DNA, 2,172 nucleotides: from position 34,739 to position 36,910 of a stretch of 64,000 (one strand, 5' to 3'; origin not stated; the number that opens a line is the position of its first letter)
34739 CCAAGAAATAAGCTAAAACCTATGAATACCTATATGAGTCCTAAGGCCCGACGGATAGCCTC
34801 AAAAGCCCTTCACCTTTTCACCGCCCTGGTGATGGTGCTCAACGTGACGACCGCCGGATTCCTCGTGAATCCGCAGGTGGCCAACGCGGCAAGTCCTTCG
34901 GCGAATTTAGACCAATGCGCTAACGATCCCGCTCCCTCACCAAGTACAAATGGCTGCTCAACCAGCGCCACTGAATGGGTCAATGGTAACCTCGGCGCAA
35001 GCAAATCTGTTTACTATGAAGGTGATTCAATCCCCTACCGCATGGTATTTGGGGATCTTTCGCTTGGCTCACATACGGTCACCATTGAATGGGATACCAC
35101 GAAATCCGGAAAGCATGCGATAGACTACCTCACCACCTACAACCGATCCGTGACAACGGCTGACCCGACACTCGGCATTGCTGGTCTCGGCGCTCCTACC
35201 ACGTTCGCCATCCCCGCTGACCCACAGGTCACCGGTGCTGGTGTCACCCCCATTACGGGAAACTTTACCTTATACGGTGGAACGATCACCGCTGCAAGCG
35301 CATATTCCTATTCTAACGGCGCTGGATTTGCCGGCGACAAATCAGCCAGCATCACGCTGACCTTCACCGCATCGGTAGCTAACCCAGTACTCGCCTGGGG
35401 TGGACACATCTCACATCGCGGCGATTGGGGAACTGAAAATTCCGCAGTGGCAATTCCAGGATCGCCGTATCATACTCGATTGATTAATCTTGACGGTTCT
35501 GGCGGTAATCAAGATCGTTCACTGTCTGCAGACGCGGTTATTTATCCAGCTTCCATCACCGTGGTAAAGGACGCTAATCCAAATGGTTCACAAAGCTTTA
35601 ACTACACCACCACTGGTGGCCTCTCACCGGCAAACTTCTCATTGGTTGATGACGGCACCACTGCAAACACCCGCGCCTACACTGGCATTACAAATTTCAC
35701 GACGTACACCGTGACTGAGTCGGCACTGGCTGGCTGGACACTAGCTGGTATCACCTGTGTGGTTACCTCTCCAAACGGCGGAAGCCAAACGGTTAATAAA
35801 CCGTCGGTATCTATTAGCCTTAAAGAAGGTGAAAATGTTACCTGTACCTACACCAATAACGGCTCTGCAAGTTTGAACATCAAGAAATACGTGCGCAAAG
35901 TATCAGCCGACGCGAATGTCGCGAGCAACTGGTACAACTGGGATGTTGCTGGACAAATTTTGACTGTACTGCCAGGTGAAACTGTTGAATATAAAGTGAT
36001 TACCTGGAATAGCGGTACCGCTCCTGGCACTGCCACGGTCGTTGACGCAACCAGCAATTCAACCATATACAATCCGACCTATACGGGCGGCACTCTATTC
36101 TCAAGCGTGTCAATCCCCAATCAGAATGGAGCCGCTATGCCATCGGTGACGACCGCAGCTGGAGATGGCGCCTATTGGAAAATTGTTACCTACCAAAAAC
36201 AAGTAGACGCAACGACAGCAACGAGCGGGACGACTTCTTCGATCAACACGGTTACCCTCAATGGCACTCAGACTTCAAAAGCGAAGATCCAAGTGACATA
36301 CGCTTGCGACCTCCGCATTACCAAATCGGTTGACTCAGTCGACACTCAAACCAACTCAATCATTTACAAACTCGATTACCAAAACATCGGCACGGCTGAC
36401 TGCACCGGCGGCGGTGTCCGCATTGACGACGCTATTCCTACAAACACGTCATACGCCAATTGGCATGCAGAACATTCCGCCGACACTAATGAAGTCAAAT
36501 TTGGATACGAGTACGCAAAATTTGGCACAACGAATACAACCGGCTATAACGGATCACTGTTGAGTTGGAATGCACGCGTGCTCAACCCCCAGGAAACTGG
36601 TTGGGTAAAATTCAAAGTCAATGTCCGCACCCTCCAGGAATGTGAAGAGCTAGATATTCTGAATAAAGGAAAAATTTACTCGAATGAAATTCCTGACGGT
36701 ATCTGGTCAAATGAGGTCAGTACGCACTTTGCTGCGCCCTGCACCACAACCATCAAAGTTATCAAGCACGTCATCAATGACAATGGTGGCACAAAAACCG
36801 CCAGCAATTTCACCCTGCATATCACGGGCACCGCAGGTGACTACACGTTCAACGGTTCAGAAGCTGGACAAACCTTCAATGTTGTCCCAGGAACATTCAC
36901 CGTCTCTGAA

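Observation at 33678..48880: A 14.6-kb surface-protein island: two CAP-domain proteins, two paralogous giant LPXTG adhesins and a Big_2 protein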

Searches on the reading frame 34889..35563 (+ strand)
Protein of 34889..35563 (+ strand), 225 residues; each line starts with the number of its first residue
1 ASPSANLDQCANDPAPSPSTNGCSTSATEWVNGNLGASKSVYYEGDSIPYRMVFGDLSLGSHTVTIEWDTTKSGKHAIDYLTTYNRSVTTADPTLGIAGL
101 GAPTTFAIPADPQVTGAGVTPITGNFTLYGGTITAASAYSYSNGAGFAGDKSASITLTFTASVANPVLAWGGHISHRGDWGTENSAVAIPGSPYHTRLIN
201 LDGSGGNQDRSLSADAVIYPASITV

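Call 8: search_protein_families(library=pfam, proteins=[window:34889-35563:+], max_evalue=10)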
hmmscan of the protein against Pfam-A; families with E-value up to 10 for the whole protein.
seq(225 aa): 0 families

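Call 9: find_homologous_proteins(query=window:34889-35563:+)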
Query seq(225 aa) (225 aa): 387 proteins with E <= 0.001 among 1311 candidates; the best 120 are listed.
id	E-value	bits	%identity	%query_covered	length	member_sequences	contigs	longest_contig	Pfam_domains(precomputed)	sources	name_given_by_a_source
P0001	2.3e-110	386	79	96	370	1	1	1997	-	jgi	-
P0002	1.6e-107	376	76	99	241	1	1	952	-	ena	-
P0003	5.6e-107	375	74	100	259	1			-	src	-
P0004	5.4e-105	368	73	100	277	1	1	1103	-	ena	-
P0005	4.6e-104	365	75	100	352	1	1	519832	-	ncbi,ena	-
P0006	1.9e-103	363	73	100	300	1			-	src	-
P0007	1.5e-102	360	74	98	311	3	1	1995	-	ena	-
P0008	3.0e-101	356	72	100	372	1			-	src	-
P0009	1.1e-100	354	71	100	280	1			-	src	-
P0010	4.2e-99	349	70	100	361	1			PF24514.2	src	-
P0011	2.8e-98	346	74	95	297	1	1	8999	-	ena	-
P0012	1.0e-97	344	71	100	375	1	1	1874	PF24514.2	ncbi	-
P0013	4.0e-94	333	68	100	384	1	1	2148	PF24514.2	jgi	jgi:hypothetical protein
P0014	4.2e-92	326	75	88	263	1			-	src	-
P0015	7.1e-92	325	70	95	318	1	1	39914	-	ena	-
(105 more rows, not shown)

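Call 12: search_solved_structures(query=A1, max_evalue=1)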
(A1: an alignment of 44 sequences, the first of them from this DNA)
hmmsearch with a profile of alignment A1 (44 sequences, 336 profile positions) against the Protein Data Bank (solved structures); distinct sequences matched with E-value up to 1: 0.

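Call 18: predict_structure(alignment_id=A1)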
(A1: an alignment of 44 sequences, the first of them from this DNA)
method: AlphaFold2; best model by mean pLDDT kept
length: 225 residues; sequences in the alignment: 44
mean_pLDDT: 88.7   pTM: 0.86
mean pLDDT of the five models: 88.7, 88.5, 88.0, 87.2, 87.0
residues with pLDDT >= 90: 164; 70-90: 38; 50-70: 9; < 50: 14
segments of 3 or more residues with pLDDT < 50: 211-224
pLDDT, mean of each block of 10 residues (from residue 1): 91 74 91 78 91 97 97 94 96 97 98 97 98 98 95 98 98 93 84 85 76 47 46
secondary structure, 60 per line:
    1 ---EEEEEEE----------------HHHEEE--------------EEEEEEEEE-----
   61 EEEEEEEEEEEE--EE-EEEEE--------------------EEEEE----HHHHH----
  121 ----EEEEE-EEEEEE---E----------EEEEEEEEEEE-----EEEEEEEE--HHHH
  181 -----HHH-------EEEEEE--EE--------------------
elements in order: E4-10 E30-32 E47-55 E61-72 E78-82 E103-107 H112-116 E125-129 E131-136 E151-161 E167-174 H177-180 E196-201

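Call 21: find_related_loci(query=A1, collection=genome_contigs, flank=10000)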
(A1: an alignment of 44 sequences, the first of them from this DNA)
Query A1 (225 aa) in genome_contigs; peptide patterns used: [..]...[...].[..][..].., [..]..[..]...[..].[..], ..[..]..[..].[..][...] (x = any residue, [..] = any of these).
561 stretches matched a pattern; 381 encode a relative of the query (tblastn E <= 1e-3); the best 80 are kept; 80 distinct loci.
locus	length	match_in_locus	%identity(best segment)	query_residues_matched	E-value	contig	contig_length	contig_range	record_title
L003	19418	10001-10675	83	1-225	4e-125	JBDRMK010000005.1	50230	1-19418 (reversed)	MAG: Patescibacteria group bacterium isolate MEGAHIT-group-1.828 k141_10690329, whole genome shotgun sequence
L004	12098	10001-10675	80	1-225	3e-122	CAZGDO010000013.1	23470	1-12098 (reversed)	MAG TPA_asm: uncultured Gammaproteobacteria bacterium isolate binchicken_co387_564 genome assembly, contig: NODE_1930_le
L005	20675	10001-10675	78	1-225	3e-121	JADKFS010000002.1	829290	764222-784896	MAG: Candidatus Ribeiella danica isolate Ribe_BAT3C.183 tig00001402-10-8277420, whole genome shotgun sequence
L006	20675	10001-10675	79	1-225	3e-118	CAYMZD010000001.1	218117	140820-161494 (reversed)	MAG TPA_asm: uncultured Gammaproteobacteria bacterium isolate binchicken_co110_145 genome assembly, contig: NODE_135_len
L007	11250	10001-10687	80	2-225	2e-118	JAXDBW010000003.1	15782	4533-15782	MAG: Patescibacteria group bacterium isolate POMEDNA-B28 Raw2_k127_1677979, whole genome shotgun sequence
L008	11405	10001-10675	77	1-225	4e-117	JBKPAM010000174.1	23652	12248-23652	MAG: Actinomycetota bacterium isolate GB_HAYS_MAG_00003 GB_HAYS_000000106691, whole genome shotgun sequence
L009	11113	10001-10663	79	6-225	5e-117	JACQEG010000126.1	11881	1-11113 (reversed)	MAG: Chloroflexi bacterium isolate NC_groundwater_1015_Pr1_S-0.65um_72_24 Montesol18_Sp65_coassembly_scaffold_825750, wh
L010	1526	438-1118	76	1-225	4e-122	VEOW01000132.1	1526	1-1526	MAG: Chloroflexi bacterium isolate MnB_4 Mn-Chloroflexi-1_638324, whole genome shotgun sequence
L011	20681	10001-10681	76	1-225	2e-112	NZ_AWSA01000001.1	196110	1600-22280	Intrasporangium oryzae NRRL B-24470 contig3, whole genome shotgun sequence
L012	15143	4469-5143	75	1-225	9e-111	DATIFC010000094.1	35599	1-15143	MAG TPA_asm: Gaiellaceae bacterium isolate SMAG_U16385 k141_68417, whole genome shotgun sequence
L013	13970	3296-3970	75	1-225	1e-110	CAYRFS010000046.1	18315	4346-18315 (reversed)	MAG TPA_asm: uncultured Acidimicrobiaceae bacterium isolate SRP237561_co1_99 genome assembly, contig: NODE_5124_length_1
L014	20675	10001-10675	75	1-225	4e-110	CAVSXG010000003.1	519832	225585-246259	MAG: uncultured Chloroflexia bacterium isolate MFD09212.bin.2.111 genome assembly, contig: contig_30194, whole genome sh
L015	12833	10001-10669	74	1-225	5e-110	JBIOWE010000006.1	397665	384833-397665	MAG: Patescibacteria group bacterium isolate MAG090 k127_1872980, whole genome shotgun sequence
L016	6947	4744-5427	71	1-225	5e-108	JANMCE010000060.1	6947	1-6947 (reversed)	MAG: Actinomycetes bacterium isolate OTE_1_metabat_202 OTE_1_k141_384317, whole genome shotgun sequence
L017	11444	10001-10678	73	1-225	7e-108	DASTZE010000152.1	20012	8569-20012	MAG TPA_asm: Gaiellaceae bacterium isolate SMAG_U2460 k141_1835457, whole genome shotgun sequence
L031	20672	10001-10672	69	1-225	8e-100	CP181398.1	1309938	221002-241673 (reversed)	MAG: Candidatus Kerfeldbacteria bacterium isolate MKparc4 chromosome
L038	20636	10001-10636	67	2-225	2e-97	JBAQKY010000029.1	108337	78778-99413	MAG: Microgenomates group bacterium isolate MFD12071_ilm_asm_bin3 k127_18323, whole genome shotgun sequence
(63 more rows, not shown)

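Call 50: search_protein_representatives(protein=window:34889-35563:+)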
Query: 225 residues. Proteins with E-value up to 0.001 (for the whole library): 2510; up to 1e-10: 1730; up to 1e-30: 596. The best 150 are listed.
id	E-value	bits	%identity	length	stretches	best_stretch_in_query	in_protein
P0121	5.1e-118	409.0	83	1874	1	1-225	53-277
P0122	4.5e-114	396.1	82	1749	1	1-225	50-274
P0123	1.2e-113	394.8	68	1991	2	2-225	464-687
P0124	9.5e-113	391.8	79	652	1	1-224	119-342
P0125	1.0e-110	385.1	82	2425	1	2-225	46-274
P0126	2.7e-110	383.7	79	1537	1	1-225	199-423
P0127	4.5e-109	379.8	79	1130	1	2-225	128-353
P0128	2.9e-108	377.1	76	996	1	1-225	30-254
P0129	4.6e-106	369.9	76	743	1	1-225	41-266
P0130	5.3e-106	369.7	66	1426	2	2-225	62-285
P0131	5.4e-106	369.7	74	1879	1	2-225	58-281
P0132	6.8e-104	362.8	73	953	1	1-224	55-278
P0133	7.2e-104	362.8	75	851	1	1-224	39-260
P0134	9.3e-104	362.4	74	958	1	1-223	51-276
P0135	1.1e-102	358.9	74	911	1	1-225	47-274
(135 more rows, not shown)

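Call 68: search_protein_families(library=pfam, proteins=[L003:15567-16217:+, L003:6614-7228:+, L003:7232-8716:+, L003:8656-9309:+, L031:17261-18442:+, L031:18446-19783:+, L031:19767-20453:+, L038:14643-15590:+, L003:16232-17257:+], max_evalue=0.01)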
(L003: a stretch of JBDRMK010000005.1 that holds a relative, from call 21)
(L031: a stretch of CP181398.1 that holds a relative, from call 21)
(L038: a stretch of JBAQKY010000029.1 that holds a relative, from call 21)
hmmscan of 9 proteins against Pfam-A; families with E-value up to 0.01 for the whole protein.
L003:15567-16217:+ (217 aa): 1 family
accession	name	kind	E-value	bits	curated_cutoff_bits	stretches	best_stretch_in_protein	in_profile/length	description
PF04203.18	Sortase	-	9.4e-29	100.1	26.6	1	90-215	1-124/125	Sortase domain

L003:6614-7228:+ (205 aa): 2 families
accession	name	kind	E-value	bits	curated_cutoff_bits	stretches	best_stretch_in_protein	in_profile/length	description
PF10502.14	Peptidase_S26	-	3.2e-05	24.4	22.9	1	32-105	9-82/168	Signal peptidase, peptidase S26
PF00717.28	Peptidase_S24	-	0.0011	19.1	23.3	1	48-112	32-92/116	Peptidase S24-like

L003:7232-8716:+ (495 aa): 3 families
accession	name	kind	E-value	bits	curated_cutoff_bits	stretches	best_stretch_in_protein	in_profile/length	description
PF13385.13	Laminin_G_3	-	1.7e-25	90.3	27.6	1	317-489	1-151/151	Concanavalin A-like lectin/glucanases superfamily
PF18998.6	Flg_new_2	-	3.4e-16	59.4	23.6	1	205-272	2-71/73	Divergent InlB B-repeat domain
PF07953.20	Toxin_R_bind_N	-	0.0081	16.3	23.8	0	287-357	3-71/191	Clostridium neurotoxin, N-terminal receptor binding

L003:8656-9309:+ (218 aa): 4 families
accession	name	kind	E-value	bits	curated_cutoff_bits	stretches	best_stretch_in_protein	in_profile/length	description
PF00404.24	Dockerin_1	-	2.2e-17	63.5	22.9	2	93-140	3-51/57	Dockerin type I domain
PF13499.12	EF-hand_7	-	3e-05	24.7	30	0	126-179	12-64/67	EF-hand domain pair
PF13202.12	EF-hand_5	-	0.00015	21.5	25.9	0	165-177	9-21/25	EF hand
PF00036.39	EF-hand_1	-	0.0091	15.9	25.4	0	165-178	10-23/29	EF hand domain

L031:17261-18442:+ (394 aa): 1 family
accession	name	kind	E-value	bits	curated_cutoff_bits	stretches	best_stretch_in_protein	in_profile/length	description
PF12389.13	Peptidase_M73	-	0.002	18.4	22.5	1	13-62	3-51/196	Camelysin metallo-endopeptidase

L031:18446-19783:+ (446 aa): 3 families
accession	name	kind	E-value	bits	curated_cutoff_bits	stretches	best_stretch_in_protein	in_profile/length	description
PF00932.25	LTD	-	1.3e-09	38.8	34.3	1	276-393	22-108/109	Lamin Tail Domain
PF10502.14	Peptidase_S26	-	8.6e-06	26.2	22.9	1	47-116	4-77/168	Signal peptidase, peptidase S26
PF00717.28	Peptidase_S24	-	0.00024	21.2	23.3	1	61-126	30-91/116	Peptidase S24-like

L031:19767-20453:+ (229 aa): 0 families

L038:14643-15590:+ (316 aa): 1 family
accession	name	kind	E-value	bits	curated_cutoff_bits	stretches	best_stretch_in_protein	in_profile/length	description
PF13927.12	Ig_3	-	0.0011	19.8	30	1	35-105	2-74/78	Immunoglobulin domain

L003:16232-17257:+ (342 aa): 3 families
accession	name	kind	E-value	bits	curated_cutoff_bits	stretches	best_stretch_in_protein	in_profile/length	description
PF01757.29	Acyl_transf_3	-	0.00021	20.9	31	1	248-322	113-186/326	Acyltransferase domain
PF10176.14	NEDD4_Bsd2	-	0.0019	18.8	24.7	1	220-281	66-119/130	NEDD4/Bsd2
PF09394.16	Inhibitor_I42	-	0.0066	17.1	27.2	0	41-93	2-57/91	Chagasin family peptidase inhibitor I42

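Call 72: fold_search(model_id=the predicted structure, library=pdb)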
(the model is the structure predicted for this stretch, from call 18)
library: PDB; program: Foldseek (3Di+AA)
matches with E <= 10: 710; with E <= 0.001: 0
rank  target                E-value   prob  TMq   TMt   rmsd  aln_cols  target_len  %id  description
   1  4fl4_K                5.8e-02  0.63  0.28  0.37  12.1       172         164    8  Scaffoldin conformation and dynamics revealed by a ternary complex from the Clostridium thermocellum cellulosome (released 2012-06-27)
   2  4fl4_B                7.7e-02  0.60  0.29  0.38   6.8       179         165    9  Scaffoldin conformation and dynamics revealed by a ternary complex from the Clostridium thermocellum cellulosome (released 2012-06-27)
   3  1nbc_A                8.6e-02  0.25  0.25  0.33   9.0       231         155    8  BACTERIAL TYPE 3A CELLULOSE-BINDING DOMAIN (released 1997-09-26)
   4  2bm3                  9.6e-02  0.28  0.26  0.33  10.4       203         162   11  Structure of the Type II cohesin from Clostridium thermocellum SdbA (released 2005-03-10)
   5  4mmz_A                1.1e-01  0.44  0.29  0.09   9.9       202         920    6  Integrin AlphaVBeta3 ectodomain bound to an antagonistic tenth domain of Fibronectin (released 2014-03-26)
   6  4b9f_A                1.1e-01  0.23  0.26  0.34  11.9       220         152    8  High resolution structure for family 3a carbohydrate binding module from the cipA scaffolding of clostridium thermocel (released 2012-09-12)
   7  4mmx_A                1.3e-01  0.33  0.29  0.09   9.3       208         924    4  Integrin AlphaVBeta3 ectodomain bound to the tenth domain of Fibronectin (released 2014-03-26)
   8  3kcp_B                1.6e-01  0.25  0.26  0.34  13.8       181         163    8  Crystal structure of interacting Clostridium thermocellum multimodular components (released 2010-02-09)
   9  8aur_A                1.8e-01  0.06  0.18  0.18  18.0       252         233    8  Cryo-EM structure of a TasA fibre (released 2022-11-30)
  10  3ije_A                1.9e-01  0.20  0.27  0.08  16.9       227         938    7  Crystal structure of the complete integrin alhaVbeta3 ectodomain plus an Alpha/beta transmembrane fragment (released 2009-09-29)
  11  4g1m_A                2.0e-01  0.44  0.27  0.08   6.0       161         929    6  Re-refinement of alpha V beta 3 structure (released 2012-12-12)
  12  3ghp_B                2.1e-01  0.25  0.27  0.32  10.7       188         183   11  Structure of the second type II cohesin module from the adaptor ScaA scaffoldin of Acetivibrio cellulolyticus (includi (released 2009-06-23)
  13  5k39_A                2.1e-01  0.13  0.22  0.28  11.1       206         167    9  THE TYPE II COHESIN DOCKERIN COMPLEX FROM CLOSTRIDIUM THERMOCELLUM (released 2017-03-29)
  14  7rks_L                2.4e-01  0.05  0.13  0.13  22.6       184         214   10  Structure of the SARS-CoV receptor binding domain in complex with the human neutralizing antibody Fab fragment, C118 (released 2021-09-22)
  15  1jv2_A                2.6e-01  0.30  0.23  0.07   6.7       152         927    6  CRYSTAL STRUCTURE OF THE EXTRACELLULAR SEGMENT OF INTEGRIN ALPHAVBETA3 (released 2001-10-17)
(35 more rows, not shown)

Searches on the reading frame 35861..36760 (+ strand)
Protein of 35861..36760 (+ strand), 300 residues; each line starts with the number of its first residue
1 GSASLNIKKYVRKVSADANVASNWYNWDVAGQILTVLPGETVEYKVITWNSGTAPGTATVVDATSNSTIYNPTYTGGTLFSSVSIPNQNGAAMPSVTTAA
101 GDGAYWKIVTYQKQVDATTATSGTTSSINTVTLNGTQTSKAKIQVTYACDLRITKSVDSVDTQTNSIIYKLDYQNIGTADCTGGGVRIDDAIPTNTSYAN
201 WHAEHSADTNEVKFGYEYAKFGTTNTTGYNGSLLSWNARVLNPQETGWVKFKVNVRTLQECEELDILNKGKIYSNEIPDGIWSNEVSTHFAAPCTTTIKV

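Call 8: search_protein_families(library=pfam, proteins=[window:35861-36760:+], max_evalue=10)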
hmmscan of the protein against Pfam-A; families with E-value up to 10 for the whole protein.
window:35861-36760:+ (300 aa): 2 families
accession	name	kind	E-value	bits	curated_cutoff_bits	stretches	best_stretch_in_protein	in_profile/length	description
PF25549.1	DUF7927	-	0.073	13.8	31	1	35-139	15-117/132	Domain of unknown function (DUF7927)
PF13157.11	Enas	-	0.089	13.3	22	1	63-153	25-110/112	Endospore appendages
